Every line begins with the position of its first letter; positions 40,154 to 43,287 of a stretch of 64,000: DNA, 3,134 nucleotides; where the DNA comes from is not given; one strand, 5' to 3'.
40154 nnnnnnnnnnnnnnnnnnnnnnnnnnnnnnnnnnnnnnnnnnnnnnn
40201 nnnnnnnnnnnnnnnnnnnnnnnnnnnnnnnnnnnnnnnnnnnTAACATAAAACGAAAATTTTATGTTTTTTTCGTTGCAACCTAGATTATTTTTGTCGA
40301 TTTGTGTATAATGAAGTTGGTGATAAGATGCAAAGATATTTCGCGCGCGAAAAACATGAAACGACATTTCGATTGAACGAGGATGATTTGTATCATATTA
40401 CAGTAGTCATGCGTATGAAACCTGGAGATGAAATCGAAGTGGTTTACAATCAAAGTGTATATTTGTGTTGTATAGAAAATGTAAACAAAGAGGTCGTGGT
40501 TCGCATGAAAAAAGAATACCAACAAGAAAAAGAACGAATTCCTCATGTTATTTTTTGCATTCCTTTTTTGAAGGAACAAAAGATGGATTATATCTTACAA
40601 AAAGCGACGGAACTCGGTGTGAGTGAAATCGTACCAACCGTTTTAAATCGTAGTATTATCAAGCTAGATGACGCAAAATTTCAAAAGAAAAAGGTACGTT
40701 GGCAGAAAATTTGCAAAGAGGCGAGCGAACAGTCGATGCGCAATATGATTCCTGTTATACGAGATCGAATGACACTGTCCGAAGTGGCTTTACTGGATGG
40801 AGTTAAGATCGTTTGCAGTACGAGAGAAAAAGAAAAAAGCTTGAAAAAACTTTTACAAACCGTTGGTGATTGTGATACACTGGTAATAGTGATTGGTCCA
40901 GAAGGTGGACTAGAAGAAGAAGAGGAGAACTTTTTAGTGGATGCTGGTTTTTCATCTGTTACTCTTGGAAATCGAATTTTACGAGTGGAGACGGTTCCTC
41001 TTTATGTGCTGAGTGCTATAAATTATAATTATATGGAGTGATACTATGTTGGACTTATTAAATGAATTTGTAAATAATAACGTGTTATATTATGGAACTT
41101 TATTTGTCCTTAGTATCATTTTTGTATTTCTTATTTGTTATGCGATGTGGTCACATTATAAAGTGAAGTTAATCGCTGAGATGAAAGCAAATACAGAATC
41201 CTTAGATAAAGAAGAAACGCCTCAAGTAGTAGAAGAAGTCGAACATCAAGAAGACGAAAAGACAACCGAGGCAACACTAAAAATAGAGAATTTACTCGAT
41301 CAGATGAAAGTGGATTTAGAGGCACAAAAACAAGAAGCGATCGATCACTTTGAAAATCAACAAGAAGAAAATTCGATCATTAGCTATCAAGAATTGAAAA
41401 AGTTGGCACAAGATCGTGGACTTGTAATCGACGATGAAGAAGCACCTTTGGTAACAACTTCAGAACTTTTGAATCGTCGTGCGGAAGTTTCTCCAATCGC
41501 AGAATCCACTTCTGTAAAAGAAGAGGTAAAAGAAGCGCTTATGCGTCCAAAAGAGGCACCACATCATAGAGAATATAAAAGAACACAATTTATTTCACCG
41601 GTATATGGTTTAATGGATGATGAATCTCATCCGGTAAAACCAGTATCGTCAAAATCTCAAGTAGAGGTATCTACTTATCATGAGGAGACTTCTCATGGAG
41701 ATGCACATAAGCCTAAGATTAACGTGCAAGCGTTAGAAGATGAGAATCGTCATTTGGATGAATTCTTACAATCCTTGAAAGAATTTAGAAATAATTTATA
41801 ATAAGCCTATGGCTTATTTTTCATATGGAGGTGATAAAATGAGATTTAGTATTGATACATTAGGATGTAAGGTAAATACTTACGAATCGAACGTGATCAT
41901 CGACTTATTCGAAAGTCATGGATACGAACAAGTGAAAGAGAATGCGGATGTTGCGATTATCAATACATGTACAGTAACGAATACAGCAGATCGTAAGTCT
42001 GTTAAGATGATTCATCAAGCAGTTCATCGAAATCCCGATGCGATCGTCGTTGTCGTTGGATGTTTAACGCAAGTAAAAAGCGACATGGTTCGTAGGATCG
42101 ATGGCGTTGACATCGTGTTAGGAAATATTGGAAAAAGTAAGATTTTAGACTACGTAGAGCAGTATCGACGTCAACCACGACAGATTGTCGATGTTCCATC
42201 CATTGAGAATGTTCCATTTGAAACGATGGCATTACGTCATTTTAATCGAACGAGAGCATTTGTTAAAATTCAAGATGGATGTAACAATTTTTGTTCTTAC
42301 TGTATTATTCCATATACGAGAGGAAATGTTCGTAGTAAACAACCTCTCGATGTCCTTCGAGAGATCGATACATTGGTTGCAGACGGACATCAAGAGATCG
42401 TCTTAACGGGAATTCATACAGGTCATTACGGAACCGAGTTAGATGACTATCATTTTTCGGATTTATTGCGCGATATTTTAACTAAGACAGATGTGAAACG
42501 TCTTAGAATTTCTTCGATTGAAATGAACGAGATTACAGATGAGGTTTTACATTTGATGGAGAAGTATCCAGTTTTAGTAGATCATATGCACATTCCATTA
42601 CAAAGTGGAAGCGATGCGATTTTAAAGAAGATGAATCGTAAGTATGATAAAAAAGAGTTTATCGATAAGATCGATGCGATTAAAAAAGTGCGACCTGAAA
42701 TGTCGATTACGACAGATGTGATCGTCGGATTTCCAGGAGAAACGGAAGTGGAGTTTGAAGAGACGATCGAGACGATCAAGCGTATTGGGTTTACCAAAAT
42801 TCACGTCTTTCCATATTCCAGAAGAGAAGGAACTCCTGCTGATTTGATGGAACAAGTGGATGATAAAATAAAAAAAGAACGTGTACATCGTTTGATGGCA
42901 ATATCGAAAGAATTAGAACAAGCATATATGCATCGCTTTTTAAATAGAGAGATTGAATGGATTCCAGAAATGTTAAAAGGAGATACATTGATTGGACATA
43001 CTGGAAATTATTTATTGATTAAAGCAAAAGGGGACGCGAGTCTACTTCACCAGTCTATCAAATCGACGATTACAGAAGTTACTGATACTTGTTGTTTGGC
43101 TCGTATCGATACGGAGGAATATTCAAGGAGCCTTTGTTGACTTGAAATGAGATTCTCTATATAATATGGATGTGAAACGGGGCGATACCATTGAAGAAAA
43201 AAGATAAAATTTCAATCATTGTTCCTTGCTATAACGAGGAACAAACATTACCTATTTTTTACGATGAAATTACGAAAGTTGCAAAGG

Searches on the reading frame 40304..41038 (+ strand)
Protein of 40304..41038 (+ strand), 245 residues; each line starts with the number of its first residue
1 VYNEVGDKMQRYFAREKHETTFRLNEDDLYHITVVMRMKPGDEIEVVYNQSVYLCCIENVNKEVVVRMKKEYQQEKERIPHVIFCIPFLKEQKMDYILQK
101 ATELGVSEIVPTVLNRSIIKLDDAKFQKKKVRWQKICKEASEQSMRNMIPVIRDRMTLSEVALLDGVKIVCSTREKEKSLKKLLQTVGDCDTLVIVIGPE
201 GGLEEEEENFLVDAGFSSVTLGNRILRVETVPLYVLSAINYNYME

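Call 4: search_protein_families(library=pfam, proteins=[window:40304-41038:+], max_evalue=0.01)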
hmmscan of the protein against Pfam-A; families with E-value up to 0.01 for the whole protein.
window:40304-41038:+ (245 aa): 2 families
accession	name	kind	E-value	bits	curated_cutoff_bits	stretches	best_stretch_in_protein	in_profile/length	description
PF04452.19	Methyltrans_RNA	-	1.6e-44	151.8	23.9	1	80-239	4-164/165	RNA methyltransferase domain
PF20260.4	PUA_4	-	7.5e-08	32.8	23.9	1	24-63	1-41/48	RNA methyltransferase PUA domain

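Call 5: search_protein_families(library=ncbifam, proteins=[window:40304-41038:+], max_evalue=0.01)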
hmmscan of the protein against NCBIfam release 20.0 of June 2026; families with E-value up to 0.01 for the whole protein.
window:40304-41038:+ (245 aa): 23 families
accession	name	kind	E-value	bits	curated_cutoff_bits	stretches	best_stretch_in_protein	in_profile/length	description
NF008691.0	PRK11713.1-4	equivalog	9.4e-61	205.1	279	1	9-242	1-247/252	16S rRNA (uracil(1498)-N(3))-methyltransferase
TIGR00046.1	TIGR00046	subfamily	1e-52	178.9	41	1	13-242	6-236/240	RsmE family RNA methyltransferase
NF008692.0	PRK11713.1-5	equivalog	2.8e-52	177.5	196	1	8-241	2-241/246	16S rRNA (uracil(1498)-N(3))-methyltransferase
NF008709.0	PRK11713.7-4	equivalog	4.1e-51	173.7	292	1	19-243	13-242/246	16S rRNA (uracil(1498)-N(3))-methyltransferase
NF008701.0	PRK11713.5-5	equivalog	1.9e-46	158.3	215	1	9-240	1-226/228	16S rRNA (uracil(1498)-N(3))-methyltransferase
NF008711.0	PRK11713.7-6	equivalog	1.7e-44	152.3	304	1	9-239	3-238/244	16S rRNA (uracil(1498)-N(3))-methyltransferase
NF008697.0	PRK11713.4-1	equivalog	1.9e-42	145.3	234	1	16-241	14-241/250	16S rRNA (uracil(1498)-N(3))-methyltransferase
NF008690.0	PRK11713.1-1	equivalog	7.5e-40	136.8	342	1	18-242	14-238/243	16S rRNA (uracil(1498)-N(3))-methyltransferase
NF008705.0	PRK11713.6-4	equivalog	6.1e-36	123.9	343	1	18-237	14-232/248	16S rRNA (uracil(1498)-N(3))-methyltransferase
NF008707.0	PRK11713.7-2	equivalog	2.8e-35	121.8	327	1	20-242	24-252/255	16S rRNA (uracil(1498)-N(3))-methyltransferase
NF008693.0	PRK11713.2-3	equivalog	2.8e-35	121.7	210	1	17-239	13-238/246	16S rRNA (uracil(1498)-N(3))-methyltransferase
NF008706.0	PRK11713.7-1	equivalog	3.9e-35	121.7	273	1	9-239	3-226/232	16S rRNA (uracil(1498)-N(3))-methyltransferase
NF008694.0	PRK11713.3-2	equivalog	3.5e-33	114.9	234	1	18-243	18-241/245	16S rRNA (uracil(1498)-N(3))-methyltransferase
NF008696.0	PRK11713.3-5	equivalog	2.2e-32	112.4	234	1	8-237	5-236/248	16S rRNA (uracil(1498)-N(3))-methyltransferase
NF008704.0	PRK11713.6-3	equivalog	7.5e-32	110.5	216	1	12-243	4-224/227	16S rRNA (uracil(1498)-N(3))-methyltransferase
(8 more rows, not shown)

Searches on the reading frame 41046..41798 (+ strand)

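Call 4: search_protein_families(library=pfam, proteins=[window:41046-41798:+], max_evalue=0.01)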
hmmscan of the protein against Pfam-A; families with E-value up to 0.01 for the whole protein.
window:41046-41798:+ (251 aa): 3 families
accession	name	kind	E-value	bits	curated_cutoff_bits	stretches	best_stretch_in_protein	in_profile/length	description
PF10669.14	Phage_Gp23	-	0.00043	21.1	29.3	1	12-102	14-100/120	Protein gp23 (Bacteriophage A118)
PF06936.16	Selenoprotein_S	-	0.0063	16.9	29.8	0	3-113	23-133/192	Selenoprotein S (SelS)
PF09682.15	Phage_holin_6_1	-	0.0086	16.9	24.9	0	11-91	2-83/101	Bacteriophage holin of superfamily 6 (Holin_LLH)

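Call 5: search_protein_families(library=ncbifam, proteins=[window:41046-41798:+], max_evalue=0.01)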
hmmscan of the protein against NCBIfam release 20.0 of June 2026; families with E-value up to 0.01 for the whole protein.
window:41046-41798:+ (251 aa): 0 families

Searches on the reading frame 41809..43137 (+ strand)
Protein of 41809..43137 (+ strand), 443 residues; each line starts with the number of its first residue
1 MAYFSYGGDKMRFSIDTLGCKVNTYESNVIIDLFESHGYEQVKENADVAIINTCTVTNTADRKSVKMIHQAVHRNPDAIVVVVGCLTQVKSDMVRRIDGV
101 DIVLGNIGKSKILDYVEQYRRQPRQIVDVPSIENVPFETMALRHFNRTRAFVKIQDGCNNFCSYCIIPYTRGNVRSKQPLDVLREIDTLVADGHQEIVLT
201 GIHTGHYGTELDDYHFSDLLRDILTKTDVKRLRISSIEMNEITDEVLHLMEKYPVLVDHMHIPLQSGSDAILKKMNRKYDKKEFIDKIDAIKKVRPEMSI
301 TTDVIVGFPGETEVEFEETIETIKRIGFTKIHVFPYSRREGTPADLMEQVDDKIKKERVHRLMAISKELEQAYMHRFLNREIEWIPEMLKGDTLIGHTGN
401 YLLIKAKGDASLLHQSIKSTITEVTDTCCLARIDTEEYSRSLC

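Call 4: search_protein_families(library=pfam, proteins=[window:41809-43137:+], max_evalue=0.01)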
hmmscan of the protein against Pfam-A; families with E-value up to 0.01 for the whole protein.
window:41809-43137:+ (443 aa): 2 families
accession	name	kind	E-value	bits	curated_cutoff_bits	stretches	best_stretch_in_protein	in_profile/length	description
PF04055.27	Radical_SAM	-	6.5e-29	101.7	29.5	1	153-322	2-165/166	Radical SAM superfamily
PF00919.26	UPF0004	-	1.8e-25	89.2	27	1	12-105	1-98/98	Uncharacterized protein family UPF0004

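Call 5: search_protein_families(library=ncbifam, proteins=[window:41809-43137:+], max_evalue=0.01)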
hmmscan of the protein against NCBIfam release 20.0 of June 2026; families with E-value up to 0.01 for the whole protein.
window:41809-43137:+ (443 aa): 32 families (the best 25 are shown)
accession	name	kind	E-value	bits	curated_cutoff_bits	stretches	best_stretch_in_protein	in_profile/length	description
TIGR01579.1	MiaB-like-C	equivalog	8.8e-132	440.3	357.05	1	15-410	1-404/416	tRNA (N(6)-L-threonylcarbamoyladenosine(37)-C(2))-methylthiotransferase MtaB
TIGR00089.1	TIGR00089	subfamily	1.7e-127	425.8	251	1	12-426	1-424/429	MiaB/RimO family radical SAM methylthiotransferase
TIGR01574.1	miaB-methiolase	equivalog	2.6e-99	333.2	355.3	1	13-427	2-430/437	tRNA (N6-isopentenyl adenosine(37)-C2)-methylthiotransferase MiaB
TIGR01125.1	TIGR01125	equivalog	5.6e-80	269.5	356.95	1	14-399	3-390/432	30S ribosomal protein S12 methylthiotransferase RimO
TIGR01578.1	MiaB-like-B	hypoth_equivalog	2.1e-71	240.9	314.7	1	15-409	4-396/421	tRNA (N(6)-L-threonylcarbamoyladenosine(37)-C(2))-methylthiotransferase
NF010916.0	PRK14336.1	equivalog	1.8e-56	191.7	606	1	13-368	4-347/418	tRNA (N6-isopentenyl adenosine(37)-C2)-methylthiotransferase MiaB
TIGR04014.1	B12_SAM_MJ_0865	equivalog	1.6e-20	73.3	360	1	149-329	160-339/434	methyl-coenzyme M reductase glutamine C-methyltransferase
TIGR04013.1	B12_SAM_MJ_1487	hypoth_equivalog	2.9e-20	72.5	251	1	12-362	10-369/382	TIGR04013 family B12-binding domain/radical SAM domain-containing protein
TIGR04479.1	bcpD_PhpK_rSAM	subfamily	4.5e-15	55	600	1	114-326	210-409/504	PhpK family radical SAM P-methyltransferase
TIGR04072.2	rSAM_ladder_B12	equivalog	3.1e-13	49.1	360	1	52-380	73-406/443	lipid biosynthesis B12-binding/radical SAM protein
TIGR03994.1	rSAM_HemZ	equivalog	6.5e-12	45.3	321.4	1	158-368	94-308/401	coproporphyrinogen dehydrogenase HemZ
NF006385.0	PRK08629.1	equivalog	1.3e-10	40.6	355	1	158-373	62-272/439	coproporphyrinogen III oxidase family protein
TIGR01212.1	TIGR01212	equivalog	3.4e-09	36.3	180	1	240-343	119-222/302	tRNA modification radical SAM protein MnmL/YtqA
NF006060.0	PRK08207.1-3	equivalog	4e-09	35.8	653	1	205-350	212-356/477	coproporphyrinogen III oxidase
NF006064.0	PRK08207.2-2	equivalog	4.3e-09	35.9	504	1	158-341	154-343/465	coproporphyrinogen III oxidase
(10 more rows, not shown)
